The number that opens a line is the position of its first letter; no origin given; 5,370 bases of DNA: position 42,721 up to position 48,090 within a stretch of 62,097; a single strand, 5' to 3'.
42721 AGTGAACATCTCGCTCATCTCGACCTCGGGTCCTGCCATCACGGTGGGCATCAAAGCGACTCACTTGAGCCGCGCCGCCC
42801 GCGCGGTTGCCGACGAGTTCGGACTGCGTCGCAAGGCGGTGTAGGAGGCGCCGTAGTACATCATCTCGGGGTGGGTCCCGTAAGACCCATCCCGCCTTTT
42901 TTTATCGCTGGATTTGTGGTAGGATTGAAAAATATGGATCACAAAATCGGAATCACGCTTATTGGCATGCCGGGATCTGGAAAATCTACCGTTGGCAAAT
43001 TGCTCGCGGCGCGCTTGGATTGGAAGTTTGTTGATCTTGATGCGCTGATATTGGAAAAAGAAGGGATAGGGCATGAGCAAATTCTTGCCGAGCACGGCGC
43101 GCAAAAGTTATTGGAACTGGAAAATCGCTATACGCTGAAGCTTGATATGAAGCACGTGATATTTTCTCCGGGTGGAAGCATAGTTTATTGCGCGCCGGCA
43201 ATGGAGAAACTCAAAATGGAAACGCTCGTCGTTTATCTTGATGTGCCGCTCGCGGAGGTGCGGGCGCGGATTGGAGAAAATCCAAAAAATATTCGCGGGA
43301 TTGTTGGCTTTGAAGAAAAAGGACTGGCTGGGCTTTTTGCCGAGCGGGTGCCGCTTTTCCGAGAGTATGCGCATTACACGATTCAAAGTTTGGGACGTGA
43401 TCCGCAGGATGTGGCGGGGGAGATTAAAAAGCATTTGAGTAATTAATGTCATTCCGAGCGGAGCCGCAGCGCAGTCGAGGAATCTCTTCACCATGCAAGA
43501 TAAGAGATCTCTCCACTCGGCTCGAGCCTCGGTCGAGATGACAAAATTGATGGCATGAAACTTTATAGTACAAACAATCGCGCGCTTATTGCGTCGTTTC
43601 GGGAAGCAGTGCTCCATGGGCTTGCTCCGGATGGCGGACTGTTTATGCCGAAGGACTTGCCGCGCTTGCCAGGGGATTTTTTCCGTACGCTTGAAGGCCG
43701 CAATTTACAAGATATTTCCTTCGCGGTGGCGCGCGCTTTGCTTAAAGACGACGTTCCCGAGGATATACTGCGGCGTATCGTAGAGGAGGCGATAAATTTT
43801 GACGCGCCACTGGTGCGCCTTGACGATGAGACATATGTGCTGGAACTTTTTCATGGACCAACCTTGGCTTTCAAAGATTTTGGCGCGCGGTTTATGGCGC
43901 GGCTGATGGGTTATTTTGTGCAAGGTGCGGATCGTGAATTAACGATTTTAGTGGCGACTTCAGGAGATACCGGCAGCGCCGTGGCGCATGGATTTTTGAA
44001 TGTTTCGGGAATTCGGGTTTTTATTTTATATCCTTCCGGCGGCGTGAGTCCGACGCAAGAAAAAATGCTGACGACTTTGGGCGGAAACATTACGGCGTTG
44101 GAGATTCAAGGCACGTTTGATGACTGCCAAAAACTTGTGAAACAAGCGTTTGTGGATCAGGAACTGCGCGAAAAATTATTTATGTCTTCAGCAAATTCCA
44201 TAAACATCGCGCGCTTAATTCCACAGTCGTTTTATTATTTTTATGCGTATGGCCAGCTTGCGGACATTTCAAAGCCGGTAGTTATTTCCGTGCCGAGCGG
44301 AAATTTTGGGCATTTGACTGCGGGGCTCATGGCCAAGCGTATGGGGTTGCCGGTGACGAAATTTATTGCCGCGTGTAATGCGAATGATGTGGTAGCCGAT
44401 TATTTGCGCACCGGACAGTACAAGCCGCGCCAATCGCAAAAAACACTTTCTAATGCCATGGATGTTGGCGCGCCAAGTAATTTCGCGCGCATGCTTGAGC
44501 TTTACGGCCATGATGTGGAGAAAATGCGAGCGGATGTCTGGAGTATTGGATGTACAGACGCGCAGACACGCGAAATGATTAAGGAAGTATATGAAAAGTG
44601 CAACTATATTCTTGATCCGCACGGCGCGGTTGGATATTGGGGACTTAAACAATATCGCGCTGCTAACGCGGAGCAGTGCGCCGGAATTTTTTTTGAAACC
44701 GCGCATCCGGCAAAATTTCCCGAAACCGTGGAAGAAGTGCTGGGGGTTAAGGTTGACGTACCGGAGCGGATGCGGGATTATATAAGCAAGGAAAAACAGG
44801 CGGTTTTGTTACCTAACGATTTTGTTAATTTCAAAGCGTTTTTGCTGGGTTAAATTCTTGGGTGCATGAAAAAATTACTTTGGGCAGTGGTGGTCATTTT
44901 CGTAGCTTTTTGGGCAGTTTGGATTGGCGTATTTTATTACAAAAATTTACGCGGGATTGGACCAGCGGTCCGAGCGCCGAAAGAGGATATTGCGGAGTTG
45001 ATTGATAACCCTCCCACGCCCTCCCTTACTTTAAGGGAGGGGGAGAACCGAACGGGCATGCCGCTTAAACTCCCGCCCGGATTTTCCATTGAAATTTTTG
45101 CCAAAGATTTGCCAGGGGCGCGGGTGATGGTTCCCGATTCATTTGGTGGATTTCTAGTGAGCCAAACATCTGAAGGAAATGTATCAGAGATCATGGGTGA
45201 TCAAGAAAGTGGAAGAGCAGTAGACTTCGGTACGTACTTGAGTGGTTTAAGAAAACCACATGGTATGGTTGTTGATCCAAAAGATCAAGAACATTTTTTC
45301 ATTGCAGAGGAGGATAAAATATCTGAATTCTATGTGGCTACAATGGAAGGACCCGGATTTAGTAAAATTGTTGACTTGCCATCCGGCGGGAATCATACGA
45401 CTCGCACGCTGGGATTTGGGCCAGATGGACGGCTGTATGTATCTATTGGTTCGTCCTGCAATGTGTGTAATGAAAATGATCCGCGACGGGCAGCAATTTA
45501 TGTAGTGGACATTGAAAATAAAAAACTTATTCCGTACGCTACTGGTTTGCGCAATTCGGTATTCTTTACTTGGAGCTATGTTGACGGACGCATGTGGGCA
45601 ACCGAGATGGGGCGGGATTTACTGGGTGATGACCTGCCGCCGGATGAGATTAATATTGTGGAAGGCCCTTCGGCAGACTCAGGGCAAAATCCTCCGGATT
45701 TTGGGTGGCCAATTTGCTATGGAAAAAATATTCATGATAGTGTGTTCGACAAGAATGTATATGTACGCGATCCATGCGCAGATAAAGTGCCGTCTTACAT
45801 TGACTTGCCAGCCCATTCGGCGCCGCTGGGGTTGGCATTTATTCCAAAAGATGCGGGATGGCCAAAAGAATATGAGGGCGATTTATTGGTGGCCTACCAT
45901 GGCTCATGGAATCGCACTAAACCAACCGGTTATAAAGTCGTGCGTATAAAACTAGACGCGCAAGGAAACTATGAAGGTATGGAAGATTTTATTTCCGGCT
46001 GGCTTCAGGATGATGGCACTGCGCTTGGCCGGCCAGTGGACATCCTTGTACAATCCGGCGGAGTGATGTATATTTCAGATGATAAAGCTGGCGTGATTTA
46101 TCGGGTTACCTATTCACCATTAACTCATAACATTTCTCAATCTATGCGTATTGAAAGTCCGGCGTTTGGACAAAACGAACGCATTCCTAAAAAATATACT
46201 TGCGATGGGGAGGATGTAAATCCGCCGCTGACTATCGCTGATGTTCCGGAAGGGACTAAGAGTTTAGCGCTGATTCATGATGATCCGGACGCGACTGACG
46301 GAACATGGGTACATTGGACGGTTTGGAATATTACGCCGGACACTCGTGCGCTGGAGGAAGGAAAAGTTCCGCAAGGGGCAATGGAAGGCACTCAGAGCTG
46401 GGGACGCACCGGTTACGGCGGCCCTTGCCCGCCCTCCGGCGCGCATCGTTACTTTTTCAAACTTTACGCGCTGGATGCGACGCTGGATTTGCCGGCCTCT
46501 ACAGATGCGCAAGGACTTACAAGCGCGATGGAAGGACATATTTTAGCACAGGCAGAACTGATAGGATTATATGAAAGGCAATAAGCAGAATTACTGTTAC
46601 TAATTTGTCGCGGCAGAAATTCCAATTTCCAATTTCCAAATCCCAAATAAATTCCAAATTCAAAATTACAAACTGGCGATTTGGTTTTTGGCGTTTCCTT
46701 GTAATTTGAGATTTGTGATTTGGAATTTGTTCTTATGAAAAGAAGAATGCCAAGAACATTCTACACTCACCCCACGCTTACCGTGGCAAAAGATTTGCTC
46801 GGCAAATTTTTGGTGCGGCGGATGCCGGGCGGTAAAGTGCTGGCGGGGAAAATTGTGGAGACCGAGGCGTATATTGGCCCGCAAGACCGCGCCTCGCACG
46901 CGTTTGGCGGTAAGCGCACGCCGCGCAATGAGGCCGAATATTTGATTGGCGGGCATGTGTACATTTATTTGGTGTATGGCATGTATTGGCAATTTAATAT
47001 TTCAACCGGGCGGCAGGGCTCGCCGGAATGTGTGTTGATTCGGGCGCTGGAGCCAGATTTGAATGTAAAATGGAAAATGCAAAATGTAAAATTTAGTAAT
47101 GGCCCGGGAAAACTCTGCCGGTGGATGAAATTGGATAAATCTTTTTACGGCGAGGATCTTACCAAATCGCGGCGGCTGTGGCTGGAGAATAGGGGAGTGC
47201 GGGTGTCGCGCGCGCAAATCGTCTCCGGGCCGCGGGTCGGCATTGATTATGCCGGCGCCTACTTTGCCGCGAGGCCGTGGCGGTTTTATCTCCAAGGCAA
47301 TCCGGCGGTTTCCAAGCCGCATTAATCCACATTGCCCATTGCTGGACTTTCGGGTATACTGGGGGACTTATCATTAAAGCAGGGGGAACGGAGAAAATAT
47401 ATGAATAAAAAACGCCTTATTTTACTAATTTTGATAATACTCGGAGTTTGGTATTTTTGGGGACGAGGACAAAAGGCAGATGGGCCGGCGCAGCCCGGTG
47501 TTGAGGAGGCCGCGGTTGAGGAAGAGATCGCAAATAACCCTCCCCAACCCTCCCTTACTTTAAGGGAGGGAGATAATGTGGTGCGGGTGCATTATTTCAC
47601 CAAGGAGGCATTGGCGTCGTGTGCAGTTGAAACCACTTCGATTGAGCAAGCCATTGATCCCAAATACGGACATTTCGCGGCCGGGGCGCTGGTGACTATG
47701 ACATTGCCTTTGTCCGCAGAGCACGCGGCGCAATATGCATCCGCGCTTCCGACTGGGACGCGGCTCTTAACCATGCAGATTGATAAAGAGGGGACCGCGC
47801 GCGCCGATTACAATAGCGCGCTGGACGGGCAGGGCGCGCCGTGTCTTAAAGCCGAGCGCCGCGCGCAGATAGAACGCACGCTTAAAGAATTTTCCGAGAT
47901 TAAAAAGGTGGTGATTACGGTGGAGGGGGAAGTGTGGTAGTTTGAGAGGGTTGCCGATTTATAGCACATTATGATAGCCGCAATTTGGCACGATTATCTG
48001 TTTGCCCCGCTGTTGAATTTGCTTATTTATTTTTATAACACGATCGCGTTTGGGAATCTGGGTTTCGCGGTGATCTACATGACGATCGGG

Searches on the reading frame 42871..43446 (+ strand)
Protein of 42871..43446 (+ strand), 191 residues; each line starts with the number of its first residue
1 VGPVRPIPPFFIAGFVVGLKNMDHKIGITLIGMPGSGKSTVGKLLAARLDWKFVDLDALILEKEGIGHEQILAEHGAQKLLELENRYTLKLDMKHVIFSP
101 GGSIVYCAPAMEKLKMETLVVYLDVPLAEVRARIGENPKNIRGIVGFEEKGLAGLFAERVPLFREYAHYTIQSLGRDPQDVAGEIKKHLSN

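Call 63: search_protein_families(library=pfam, proteins=[window:42871-43446:+], max_evalue=0.001)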
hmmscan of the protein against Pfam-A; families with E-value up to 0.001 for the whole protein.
window:42871-43446:+ (191 aa): 6 families
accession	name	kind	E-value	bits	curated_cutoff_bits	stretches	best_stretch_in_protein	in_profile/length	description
PF01202.28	SKI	-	3.6e-26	92.6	22.1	1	34-189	1-158/159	Shikimate kinase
PF13671.12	AAA_33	-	4.8e-06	27.4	27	1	28-67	2-41/143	AAA domain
PF13238.12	AAA_18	-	5.2e-06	27.4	29.4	1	28-140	1-114/128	AAA domain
PF13207.12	AAA_17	-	0.00014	22.6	27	0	31-63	1-33/136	AAA domain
PF00004.35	AAA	-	0.00022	22.1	21.2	1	29-69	2-42/131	ATPase family associated with various cellular activities (AAA)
PF13189.12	Cytidylate_kin2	-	0.00071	20.2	28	0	28-73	2-48/176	Cytidylate kinase-like family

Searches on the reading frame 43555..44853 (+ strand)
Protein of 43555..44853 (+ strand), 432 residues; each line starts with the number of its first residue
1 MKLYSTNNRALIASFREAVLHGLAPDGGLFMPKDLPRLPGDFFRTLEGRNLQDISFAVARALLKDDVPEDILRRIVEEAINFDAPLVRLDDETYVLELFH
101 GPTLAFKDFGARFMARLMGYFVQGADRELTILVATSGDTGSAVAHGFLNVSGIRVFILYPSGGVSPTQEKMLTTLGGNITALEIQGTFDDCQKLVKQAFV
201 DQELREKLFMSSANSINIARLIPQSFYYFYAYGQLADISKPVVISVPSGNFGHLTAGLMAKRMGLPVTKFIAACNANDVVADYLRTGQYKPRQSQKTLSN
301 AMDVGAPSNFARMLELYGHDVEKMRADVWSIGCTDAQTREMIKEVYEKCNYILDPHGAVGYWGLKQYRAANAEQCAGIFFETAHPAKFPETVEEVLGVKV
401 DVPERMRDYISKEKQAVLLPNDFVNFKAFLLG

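Call 63: search_protein_families(library=pfam, proteins=[window:43555-44853:+], max_evalue=0.001)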
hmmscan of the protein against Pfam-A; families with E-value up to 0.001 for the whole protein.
window:43555-44853:+ (432 aa): 3 families
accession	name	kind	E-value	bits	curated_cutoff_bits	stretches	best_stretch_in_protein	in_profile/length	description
PF00291.31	PALP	-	3.8e-27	95.8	35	1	94-369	25-279/295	Pyridoxal-phosphate dependent enzyme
PF14821.11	Thr_synth_N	-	3.3e-17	62.8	25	1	4-79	3-78/79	Threonine synthase N terminus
PF24857.1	THR4_C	-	2.3e-05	24.8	27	1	358-397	2-42/85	Threonine synthase, C-terminal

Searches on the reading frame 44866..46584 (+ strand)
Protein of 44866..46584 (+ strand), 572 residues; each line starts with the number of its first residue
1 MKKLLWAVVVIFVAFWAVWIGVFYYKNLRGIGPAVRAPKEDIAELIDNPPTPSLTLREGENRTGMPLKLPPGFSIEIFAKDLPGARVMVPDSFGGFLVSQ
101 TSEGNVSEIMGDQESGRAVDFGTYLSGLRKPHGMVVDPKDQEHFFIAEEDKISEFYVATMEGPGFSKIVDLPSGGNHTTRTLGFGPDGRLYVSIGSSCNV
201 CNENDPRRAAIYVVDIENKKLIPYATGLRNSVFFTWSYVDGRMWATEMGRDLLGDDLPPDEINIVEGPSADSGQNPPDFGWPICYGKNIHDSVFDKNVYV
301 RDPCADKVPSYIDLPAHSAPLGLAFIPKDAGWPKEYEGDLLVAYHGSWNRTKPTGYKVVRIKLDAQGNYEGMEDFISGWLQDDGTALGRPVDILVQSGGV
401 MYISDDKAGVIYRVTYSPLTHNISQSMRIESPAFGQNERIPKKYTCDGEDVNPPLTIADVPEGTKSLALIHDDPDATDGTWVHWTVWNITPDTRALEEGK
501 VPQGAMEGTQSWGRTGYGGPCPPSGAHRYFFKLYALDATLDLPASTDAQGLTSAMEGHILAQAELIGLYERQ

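Call 63: search_protein_families(library=pfam, proteins=[window:44866-46584:+], max_evalue=0.001)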
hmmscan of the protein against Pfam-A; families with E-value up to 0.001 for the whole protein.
window:44866-46584:+ (572 aa): 2 families
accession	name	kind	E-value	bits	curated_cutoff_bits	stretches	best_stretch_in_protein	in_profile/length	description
PF01161.25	PBP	-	2e-42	145.2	24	1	439-569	1-135/135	Phosphatidylethanolamine-binding protein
PF07995.17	GSDH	-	5.5e-07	29.6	25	1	173-343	110-276/332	Glucose / Sorbosone dehydrogenase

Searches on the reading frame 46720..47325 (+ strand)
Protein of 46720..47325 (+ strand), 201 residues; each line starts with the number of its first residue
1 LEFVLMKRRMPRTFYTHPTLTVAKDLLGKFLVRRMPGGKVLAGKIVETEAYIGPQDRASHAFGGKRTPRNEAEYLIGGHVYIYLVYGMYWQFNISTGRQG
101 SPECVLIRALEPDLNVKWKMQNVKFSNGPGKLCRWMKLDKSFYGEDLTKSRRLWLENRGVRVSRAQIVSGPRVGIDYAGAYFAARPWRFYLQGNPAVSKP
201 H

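Call 64: search_protein_families(library=pfam, proteins=[window:46720-47325:+], max_evalue=0.001)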
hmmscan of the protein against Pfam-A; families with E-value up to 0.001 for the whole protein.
window:46720-47325:+ (201 aa): 1 family
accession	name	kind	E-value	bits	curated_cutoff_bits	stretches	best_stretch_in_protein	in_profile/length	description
PF02245.21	Pur_DNA_glyco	-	6e-58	195.6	27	1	14-195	2-181/181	Methylpurine-DNA glycosylase (MPG)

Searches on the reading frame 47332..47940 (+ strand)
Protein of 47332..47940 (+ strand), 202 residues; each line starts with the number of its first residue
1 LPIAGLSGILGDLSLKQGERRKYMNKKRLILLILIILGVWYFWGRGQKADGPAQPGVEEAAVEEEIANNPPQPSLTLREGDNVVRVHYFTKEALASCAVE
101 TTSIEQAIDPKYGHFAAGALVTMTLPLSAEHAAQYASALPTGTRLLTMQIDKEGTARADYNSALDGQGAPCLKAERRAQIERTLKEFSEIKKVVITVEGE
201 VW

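Call 64: search_protein_families(library=pfam, proteins=[window:47332-47940:+], max_evalue=0.001)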
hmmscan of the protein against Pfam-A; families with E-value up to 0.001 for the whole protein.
window:47332-47940:+ (202 aa): 1 family
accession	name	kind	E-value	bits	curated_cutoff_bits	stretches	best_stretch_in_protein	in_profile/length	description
PF10646.14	Germane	-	1.2e-10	42.4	23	1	128-200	44-114/117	Sporulation and spore germination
